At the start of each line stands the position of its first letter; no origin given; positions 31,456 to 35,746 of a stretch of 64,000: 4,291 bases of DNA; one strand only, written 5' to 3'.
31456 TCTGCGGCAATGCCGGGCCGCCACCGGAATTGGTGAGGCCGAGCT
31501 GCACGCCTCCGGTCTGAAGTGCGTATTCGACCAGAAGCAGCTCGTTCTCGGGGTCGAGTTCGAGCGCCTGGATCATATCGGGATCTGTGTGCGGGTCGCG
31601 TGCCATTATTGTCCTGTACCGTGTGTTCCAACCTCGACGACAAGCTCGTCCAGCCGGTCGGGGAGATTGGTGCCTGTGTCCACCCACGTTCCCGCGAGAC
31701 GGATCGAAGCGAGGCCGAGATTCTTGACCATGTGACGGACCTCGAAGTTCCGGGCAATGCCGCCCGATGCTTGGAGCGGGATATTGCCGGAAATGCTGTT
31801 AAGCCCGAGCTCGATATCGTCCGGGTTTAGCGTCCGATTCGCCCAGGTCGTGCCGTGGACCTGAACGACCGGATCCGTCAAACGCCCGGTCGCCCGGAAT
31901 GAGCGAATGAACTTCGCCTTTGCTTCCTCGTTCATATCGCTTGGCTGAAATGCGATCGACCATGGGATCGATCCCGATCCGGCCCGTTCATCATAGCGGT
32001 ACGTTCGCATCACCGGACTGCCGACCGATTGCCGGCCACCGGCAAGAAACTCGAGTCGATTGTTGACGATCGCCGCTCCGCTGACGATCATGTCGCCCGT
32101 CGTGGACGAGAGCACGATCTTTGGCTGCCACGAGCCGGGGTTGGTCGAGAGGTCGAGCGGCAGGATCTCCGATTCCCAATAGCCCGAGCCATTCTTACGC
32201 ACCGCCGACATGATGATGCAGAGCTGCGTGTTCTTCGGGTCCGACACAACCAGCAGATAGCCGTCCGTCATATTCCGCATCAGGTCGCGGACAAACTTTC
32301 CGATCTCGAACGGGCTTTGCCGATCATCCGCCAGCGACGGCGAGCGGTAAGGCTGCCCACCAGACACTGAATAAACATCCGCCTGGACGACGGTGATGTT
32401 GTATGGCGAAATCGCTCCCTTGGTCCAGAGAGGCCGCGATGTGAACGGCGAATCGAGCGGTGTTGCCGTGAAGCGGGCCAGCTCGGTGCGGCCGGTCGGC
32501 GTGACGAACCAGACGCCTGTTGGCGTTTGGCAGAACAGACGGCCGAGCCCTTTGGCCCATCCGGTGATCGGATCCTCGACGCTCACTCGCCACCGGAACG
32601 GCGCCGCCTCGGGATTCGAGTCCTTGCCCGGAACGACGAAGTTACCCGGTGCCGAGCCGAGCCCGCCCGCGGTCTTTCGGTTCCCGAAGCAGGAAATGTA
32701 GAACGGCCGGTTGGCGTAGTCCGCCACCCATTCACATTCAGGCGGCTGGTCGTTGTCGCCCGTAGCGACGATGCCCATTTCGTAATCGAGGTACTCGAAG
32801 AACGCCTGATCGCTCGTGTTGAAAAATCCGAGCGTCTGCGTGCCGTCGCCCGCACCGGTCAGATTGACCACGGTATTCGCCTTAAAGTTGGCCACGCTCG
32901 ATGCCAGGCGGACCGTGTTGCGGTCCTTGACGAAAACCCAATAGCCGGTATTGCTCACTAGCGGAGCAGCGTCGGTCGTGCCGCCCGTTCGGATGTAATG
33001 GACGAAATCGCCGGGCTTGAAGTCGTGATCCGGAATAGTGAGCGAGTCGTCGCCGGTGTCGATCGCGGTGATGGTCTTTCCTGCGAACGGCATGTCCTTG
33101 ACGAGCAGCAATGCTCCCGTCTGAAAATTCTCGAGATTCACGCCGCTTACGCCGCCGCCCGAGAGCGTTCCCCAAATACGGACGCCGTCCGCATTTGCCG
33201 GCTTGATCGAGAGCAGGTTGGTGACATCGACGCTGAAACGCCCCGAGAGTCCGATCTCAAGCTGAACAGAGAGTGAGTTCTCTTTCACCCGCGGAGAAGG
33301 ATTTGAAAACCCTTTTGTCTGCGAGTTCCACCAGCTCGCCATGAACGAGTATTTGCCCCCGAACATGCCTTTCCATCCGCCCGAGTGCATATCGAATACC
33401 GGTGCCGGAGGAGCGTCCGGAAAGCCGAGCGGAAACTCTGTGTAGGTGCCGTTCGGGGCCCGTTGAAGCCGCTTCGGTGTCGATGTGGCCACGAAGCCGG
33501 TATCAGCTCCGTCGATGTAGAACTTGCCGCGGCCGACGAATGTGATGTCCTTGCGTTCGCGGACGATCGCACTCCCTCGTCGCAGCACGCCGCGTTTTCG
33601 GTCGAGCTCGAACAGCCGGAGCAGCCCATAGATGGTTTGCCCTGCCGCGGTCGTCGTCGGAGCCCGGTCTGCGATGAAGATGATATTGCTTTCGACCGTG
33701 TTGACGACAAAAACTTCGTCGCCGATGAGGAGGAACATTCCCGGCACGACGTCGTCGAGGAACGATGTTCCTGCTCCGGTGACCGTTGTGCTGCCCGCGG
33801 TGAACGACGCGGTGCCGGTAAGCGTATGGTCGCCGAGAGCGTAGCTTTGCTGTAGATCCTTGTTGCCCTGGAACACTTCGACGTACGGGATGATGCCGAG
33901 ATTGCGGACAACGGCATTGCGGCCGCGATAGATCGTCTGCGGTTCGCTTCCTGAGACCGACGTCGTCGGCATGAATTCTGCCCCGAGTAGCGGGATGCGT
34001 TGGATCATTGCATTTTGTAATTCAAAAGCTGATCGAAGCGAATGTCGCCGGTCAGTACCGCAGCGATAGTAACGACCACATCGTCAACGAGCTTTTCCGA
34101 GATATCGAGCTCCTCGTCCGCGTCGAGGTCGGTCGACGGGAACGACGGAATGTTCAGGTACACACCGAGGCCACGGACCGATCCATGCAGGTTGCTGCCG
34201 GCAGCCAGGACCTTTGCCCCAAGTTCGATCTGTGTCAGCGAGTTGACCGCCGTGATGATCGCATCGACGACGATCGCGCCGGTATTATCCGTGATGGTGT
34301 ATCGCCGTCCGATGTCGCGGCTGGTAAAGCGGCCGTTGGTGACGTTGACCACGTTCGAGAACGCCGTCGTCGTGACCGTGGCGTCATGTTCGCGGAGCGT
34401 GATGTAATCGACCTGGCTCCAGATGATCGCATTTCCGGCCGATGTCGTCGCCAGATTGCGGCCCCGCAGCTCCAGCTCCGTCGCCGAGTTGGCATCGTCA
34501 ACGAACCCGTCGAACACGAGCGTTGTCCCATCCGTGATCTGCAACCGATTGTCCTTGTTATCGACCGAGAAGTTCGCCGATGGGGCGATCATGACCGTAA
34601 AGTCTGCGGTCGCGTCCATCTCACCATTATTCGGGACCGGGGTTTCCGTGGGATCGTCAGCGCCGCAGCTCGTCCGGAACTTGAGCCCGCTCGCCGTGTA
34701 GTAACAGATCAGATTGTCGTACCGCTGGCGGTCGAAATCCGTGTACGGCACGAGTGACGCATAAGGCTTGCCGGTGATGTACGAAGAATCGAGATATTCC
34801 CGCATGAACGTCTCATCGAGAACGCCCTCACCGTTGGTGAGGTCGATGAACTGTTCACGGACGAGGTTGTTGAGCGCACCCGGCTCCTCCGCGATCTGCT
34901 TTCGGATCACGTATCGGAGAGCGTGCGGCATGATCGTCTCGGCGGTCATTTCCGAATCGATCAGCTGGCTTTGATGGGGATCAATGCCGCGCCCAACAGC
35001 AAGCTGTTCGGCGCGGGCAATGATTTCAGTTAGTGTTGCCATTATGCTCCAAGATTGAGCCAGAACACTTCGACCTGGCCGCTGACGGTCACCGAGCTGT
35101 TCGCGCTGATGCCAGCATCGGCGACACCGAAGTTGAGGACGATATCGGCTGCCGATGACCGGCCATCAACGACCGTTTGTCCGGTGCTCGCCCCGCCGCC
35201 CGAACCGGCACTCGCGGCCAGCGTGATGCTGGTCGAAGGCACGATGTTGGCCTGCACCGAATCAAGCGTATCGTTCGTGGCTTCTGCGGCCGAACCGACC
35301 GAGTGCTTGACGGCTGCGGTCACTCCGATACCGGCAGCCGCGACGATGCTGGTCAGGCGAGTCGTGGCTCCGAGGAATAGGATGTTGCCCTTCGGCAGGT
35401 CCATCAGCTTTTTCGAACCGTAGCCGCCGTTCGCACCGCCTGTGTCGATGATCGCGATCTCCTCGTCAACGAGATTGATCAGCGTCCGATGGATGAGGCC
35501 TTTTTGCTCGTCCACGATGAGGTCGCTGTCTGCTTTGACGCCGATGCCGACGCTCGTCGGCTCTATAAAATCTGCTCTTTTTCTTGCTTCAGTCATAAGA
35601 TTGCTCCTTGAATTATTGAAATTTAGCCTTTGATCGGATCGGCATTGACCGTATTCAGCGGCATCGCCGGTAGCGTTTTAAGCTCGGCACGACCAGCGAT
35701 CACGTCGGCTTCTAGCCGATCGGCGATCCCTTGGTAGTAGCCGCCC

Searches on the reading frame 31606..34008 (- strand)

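Call 23: search_protein_families(library=pfam, proteins=[window:31606-34008:-], max_evalue=0.01)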
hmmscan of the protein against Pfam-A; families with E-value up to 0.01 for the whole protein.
window:31606-34008:- (800 aa): 0 families

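Call 38: search_protein_families(library=phrogs, proteins=[window:31606-34008:-], max_evalue=0.01)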
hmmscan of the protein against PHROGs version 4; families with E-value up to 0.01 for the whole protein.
window:31606-34008:- (800 aa): 6 families
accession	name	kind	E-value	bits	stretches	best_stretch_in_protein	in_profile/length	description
phrog_2885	-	tail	1.3e-05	22.7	1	266-398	1773-1894/4179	baseplate wedge subunit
phrog_32294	-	tail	4.6e-05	21.2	1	315-392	993-1073/2435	baseplate wedge subunit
phrog_30390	-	unknown function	7.2e-05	22.4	1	311-398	453-538/766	-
phrog_24607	-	tail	9.8e-05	22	1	63-127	6-74/674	tail protein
phrog_38233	-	tail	0.00048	19.2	1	311-388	272-344/896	tail fiber protein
phrog_28473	-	tail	0.001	19.3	1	64-108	13-61/367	tail fiber protein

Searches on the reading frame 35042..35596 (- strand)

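Call 23: search_protein_families(library=pfam, proteins=[window:35042-35596:-], max_evalue=0.01)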
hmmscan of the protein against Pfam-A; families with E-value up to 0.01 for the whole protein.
window:35042-35596:- (184 aa): 0 families

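Call 38: search_protein_families(library=phrogs, proteins=[window:35042-35596:-], max_evalue=0.01)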
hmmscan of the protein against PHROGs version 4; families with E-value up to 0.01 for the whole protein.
window:35042-35596:- (184 aa): 1 family
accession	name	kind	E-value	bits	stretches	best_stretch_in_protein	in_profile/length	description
phrog_11997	-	unknown function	5.8e-20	73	1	53-183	34-168/170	-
